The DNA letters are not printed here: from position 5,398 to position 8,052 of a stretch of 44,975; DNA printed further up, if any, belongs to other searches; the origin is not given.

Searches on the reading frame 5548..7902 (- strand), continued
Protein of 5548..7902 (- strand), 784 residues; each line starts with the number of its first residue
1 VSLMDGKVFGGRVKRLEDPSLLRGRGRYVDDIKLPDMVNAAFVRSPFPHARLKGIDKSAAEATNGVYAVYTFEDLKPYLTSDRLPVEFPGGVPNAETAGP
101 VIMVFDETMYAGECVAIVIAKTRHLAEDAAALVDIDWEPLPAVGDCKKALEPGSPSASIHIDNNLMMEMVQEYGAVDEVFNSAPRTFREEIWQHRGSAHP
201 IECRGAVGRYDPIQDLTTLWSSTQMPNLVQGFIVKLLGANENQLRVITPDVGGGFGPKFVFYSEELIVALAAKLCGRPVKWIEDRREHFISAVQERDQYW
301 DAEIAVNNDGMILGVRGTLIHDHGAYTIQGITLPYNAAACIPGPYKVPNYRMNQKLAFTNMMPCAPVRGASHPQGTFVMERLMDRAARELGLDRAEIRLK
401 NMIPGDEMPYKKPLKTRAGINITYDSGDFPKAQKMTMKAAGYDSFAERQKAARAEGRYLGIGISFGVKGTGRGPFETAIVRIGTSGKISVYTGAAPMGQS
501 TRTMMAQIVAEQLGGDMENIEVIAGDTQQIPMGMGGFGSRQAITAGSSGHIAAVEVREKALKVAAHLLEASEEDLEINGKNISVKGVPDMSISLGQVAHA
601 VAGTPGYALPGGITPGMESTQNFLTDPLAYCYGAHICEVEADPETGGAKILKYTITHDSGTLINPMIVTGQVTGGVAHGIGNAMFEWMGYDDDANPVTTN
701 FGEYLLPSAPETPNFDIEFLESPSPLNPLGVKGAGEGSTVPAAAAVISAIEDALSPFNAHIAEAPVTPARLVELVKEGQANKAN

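Call 30: find_encoding_contigs(protein=P0306, flank=8000, max_places=2)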
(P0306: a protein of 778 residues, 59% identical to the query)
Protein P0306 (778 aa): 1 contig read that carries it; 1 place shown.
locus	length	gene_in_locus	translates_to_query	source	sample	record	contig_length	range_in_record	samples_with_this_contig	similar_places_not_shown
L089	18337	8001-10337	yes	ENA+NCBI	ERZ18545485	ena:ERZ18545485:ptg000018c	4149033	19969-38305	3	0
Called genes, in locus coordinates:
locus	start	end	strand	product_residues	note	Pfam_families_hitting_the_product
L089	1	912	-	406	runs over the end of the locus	PF07690:MFS_1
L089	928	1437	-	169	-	-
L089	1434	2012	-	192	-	PF03773:ArsP_1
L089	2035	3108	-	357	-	PF02423:OCD_Mu_crystall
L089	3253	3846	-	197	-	PF07883:Cupin_2 (faint)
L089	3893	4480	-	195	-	PF02311:AraC_binding (faint), PF12973:Cupin_7 (weak), PF07883:Cupin_2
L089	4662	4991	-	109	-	PF00532:Peripla_BP_1 (weak), PF13377:Peripla_BP_3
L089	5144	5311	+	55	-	-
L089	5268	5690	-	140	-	PF00356:LacI, PF00532:Peripla_BP_1 (weak)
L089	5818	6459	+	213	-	PF05494:MlaC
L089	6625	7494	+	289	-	PF00941:FAD_binding_5, PF03450:CO_deh_flav_C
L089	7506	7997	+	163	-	PF00111:Fer2, PF13085:Fer2_3 (weak), PF01799:Fer2_2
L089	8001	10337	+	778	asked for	PF01315:Ald_Xan_dh_C, PF02738:MoCoBD_1, PF20256:MoCoBD_2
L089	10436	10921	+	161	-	PF22381:Staph_reg_Sar_Rot, PF12802:MarR_2, PF13463:HTH_27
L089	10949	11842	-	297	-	PF04542:Sigma70_r2, PF04539:Sigma70_r3 (faint), PF04545:Sigma70_r4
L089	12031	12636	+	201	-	PF12802:MarR_2, PF01047:MarR, PF13463:HTH_27 (weak)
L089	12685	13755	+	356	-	PF02423:OCD_Mu_crystall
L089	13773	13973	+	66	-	PF21839:DUF6898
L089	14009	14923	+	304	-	PF02653:BPD_transp_2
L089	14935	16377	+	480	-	PF11862:DUF3382, PF02653:BPD_transp_2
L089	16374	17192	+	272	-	PF13476:AAA_23 (weak), PF00005:ABC_tran, PF13304:AAA_21 (faint), PF12399:BCA_ABC_TP_C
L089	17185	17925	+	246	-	PF00005:ABC_tran, PF13304:AAA_21 (faint)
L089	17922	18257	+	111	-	PF21741:DUF6867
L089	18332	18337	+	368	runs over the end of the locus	PF13433:Peripla_BP_5, PF13458:Peripla_BP_6, PF01094:ANF_receptor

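Call 31: find_encoding_contigs(protein=P0312, flank=8000, max_places=2)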
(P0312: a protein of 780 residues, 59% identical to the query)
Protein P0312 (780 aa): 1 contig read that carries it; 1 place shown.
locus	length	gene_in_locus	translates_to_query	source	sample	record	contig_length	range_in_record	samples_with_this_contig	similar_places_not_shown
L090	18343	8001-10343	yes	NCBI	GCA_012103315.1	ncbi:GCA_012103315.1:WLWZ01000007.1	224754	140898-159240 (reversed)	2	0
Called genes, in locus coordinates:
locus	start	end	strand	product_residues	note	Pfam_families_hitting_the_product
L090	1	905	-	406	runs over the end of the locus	PF07690:MFS_1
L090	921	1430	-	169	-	-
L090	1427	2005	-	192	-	PF03773:ArsP_1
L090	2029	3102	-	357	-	PF02423:OCD_Mu_crystall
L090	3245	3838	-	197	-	PF07883:Cupin_2 (faint)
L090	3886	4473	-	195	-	PF02311:AraC_binding (weak), PF07883:Cupin_2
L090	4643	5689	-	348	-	PF00356:LacI, PF00532:Peripla_BP_1, PF13407:Peripla_BP_4, PF13377:Peripla_BP_3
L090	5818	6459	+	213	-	PF05494:MlaC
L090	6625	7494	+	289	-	PF00941:FAD_binding_5, PF03450:CO_deh_flav_C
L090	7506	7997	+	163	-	PF00111:Fer2, PF13085:Fer2_3 (weak), PF01799:Fer2_2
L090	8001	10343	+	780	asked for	PF01315:Ald_Xan_dh_C, PF02738:MoCoBD_1, PF20256:MoCoBD_2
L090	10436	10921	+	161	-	PF22381:Staph_reg_Sar_Rot, PF12802:MarR_2, PF13463:HTH_27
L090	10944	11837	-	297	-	PF04542:Sigma70_r2, PF04545:Sigma70_r4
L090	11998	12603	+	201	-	PF01047:MarR, PF12802:MarR_2, PF13463:HTH_27 (weak), PF01325:Fe_dep_repress (faint)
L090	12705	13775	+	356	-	PF02423:OCD_Mu_crystall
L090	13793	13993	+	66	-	PF21839:DUF6898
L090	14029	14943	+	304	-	PF02653:BPD_transp_2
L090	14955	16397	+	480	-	PF11862:DUF3382, PF02653:BPD_transp_2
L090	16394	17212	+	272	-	PF13476:AAA_23 (weak), PF00005:ABC_tran, PF13304:AAA_21 (faint), PF12399:BCA_ABC_TP_C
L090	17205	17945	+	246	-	PF00005:ABC_tran, PF13304:AAA_21 (faint)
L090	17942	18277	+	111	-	PF21741:DUF6867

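Call 32: find_encoding_contigs(protein=P0315, flank=8000, max_places=2)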
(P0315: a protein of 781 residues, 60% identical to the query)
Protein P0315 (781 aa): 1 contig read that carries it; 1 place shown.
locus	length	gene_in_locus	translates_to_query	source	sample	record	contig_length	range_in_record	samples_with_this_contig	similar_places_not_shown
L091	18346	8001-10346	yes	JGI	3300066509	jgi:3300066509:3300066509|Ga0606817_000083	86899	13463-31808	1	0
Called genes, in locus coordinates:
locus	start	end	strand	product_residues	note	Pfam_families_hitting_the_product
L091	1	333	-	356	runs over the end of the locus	PF02423:OCD_Mu_crystall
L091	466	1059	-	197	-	PF07883:Cupin_2 (faint)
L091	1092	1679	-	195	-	PF07883:Cupin_2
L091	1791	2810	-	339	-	PF00356:LacI, PF00532:Peripla_BP_1, PF13407:Peripla_BP_4, PF13377:Peripla_BP_3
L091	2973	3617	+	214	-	PF05494:MlaC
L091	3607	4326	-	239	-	PF01144:CoA_trans (weak)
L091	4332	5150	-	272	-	PF01144:CoA_trans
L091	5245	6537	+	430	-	PF10082:BBP2_2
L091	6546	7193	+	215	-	PF02563:Poly_export, PF10531:SLBB, PF22461:SLBB_2 (weak)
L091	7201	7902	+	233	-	-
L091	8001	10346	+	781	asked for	PF01315:Ald_Xan_dh_C, PF02738:MoCoBD_1, PF20256:MoCoBD_2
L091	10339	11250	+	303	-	PF04909:Amidohydro_2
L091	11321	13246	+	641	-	PF06808:DctM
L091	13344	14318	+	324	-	PF16868:NMT1_3, PF12974:Phosphonate-bd (weak), PF09084:NMT1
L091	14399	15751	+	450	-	PF01425:Amidase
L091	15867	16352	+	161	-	PF22381:Staph_reg_Sar_Rot (weak), PF12802:MarR_2, PF13463:HTH_27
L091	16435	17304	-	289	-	PF04542:Sigma70_r2, PF04545:Sigma70_r4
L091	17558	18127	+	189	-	PF22381:Staph_reg_Sar_Rot (weak), PF01047:MarR, PF12802:MarR_2, PF13463:HTH_27, PF13601:HTH_34 (weak)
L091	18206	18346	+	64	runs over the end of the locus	PF21839:DUF6898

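Call 42: find_encoding_contigs(protein=P0321, flank=6000, max_places=1)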
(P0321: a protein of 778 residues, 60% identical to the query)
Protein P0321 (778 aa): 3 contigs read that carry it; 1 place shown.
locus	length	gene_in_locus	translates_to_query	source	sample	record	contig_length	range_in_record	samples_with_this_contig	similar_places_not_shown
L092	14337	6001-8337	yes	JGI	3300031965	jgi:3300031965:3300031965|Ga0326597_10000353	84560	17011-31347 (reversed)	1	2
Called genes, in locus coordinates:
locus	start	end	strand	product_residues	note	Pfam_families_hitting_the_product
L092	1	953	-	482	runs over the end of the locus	PF20695:UbiD_N (weak), PF01977:UbiD, PF20696:UbiD_C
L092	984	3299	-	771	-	PF01315:Ald_Xan_dh_C, PF02738:MoCoBD_1, PF20256:MoCoBD_2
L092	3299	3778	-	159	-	PF00111:Fer2, PF13085:Fer2_3 (weak), PF01799:Fer2_2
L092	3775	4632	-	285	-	PF00941:FAD_binding_5, PF03450:CO_deh_flav_C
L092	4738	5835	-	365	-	PF01180:DHO_dh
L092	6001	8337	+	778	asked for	PF01315:Ald_Xan_dh_C, PF02738:MoCoBD_1, PF20256:MoCoBD_2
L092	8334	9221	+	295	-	PF12844:HTH_19 (weak), PF13560:HTH_31, PF01381:HTH_3, PF13443:HTH_26 (weak)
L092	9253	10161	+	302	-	PF01522:Polysacc_deac_1 (weak)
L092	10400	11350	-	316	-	PF01180:DHO_dh, PF01207:Dus (faint), PF00977:His_biosynth (faint)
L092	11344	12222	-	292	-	PF10418:DHODB_Fe-S_bind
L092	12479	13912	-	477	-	PF13424:TPR_12 (weak), PF13432:TPR_16, PF13432:TPR_16, PF14559:TPR_19, PF13424:TPR_12, PF13371:TPR_9, PF13432:TPR_16, PF14559:TPR_19, +11 more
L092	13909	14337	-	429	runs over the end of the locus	PF01425:Amidase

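Call 43: find_encoding_contigs(protein=P0307, flank=6000, max_places=1)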
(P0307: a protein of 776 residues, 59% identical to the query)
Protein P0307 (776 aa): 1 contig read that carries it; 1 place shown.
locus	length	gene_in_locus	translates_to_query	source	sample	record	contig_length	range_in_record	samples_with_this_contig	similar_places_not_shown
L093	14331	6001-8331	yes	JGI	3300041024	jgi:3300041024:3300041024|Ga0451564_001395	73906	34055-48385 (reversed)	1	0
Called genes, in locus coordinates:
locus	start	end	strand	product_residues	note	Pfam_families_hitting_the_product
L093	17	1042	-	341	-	PF00356:LacI, PF00532:Peripla_BP_1, PF13407:Peripla_BP_4, PF13377:Peripla_BP_3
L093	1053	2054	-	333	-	PF00356:LacI, PF00532:Peripla_BP_1, PF13407:Peripla_BP_4, PF13377:Peripla_BP_3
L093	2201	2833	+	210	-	PF05494:MlaC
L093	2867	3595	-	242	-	PF01144:CoA_trans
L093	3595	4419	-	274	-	PF01144:CoA_trans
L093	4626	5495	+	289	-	PF00941:FAD_binding_5, PF03450:CO_deh_flav_C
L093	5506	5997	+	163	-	PF00111:Fer2, PF13085:Fer2_3 (weak), PF01799:Fer2_2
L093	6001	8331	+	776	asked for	PF01315:Ald_Xan_dh_C, PF02738:MoCoBD_1, PF20256:MoCoBD_2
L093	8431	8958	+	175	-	PF22381:Staph_reg_Sar_Rot (weak), PF12802:MarR_2, PF13463:HTH_27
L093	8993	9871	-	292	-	PF04542:Sigma70_r2, PF08281:Sigma70_r4_2 (faint), PF04545:Sigma70_r4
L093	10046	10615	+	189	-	PF01047:MarR, PF12802:MarR_2, PF13463:HTH_27 (weak)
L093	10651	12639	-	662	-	PF00270:DEAD, PF00271:Helicase_C, PF03880:DbpA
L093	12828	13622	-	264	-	PF00106:adh_short, PF08659:KR, PF13561:adh_short_C2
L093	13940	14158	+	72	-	PF21839:DUF6898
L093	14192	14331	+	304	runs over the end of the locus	PF02653:BPD_transp_2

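Call 44: find_encoding_contigs(protein=P0287, flank=6000, max_places=1)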
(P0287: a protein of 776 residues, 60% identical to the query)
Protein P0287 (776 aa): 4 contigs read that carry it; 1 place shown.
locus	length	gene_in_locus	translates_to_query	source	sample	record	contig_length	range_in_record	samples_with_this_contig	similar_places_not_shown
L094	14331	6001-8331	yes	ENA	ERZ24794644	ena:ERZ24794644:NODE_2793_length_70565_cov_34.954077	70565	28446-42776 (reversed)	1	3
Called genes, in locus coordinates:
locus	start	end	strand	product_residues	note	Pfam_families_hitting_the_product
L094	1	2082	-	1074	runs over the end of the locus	PF07719:TPR_2 (faint), PF13374:TPR_10 (faint), PF13424:TPR_12 (weak), PF12770:CHAT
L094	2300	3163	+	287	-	PF00941:FAD_binding_5, PF03450:CO_deh_flav_C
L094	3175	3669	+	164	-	PF00111:Fer2, PF13085:Fer2_3 (weak), PF01799:Fer2_2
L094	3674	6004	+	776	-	PF01315:Ald_Xan_dh_C, PF02738:MoCoBD_1, PF20256:MoCoBD_2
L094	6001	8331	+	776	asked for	PF01315:Ald_Xan_dh_C, PF02738:MoCoBD_1, PF20256:MoCoBD_2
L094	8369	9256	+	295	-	PF04909:Amidohydro_2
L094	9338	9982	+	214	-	PF04972:BON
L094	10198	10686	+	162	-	PF12802:MarR_2, PF13463:HTH_27, PF22381:Staph_reg_Sar_Rot (weak)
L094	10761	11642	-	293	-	PF04542:Sigma70_r2, PF04545:Sigma70_r4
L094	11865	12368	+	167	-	PF01451:LMWPc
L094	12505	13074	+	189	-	PF01047:MarR, PF12802:MarR_2, PF13463:HTH_27 (weak)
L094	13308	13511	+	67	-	PF21839:DUF6898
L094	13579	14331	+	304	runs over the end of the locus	PF02653:BPD_transp_2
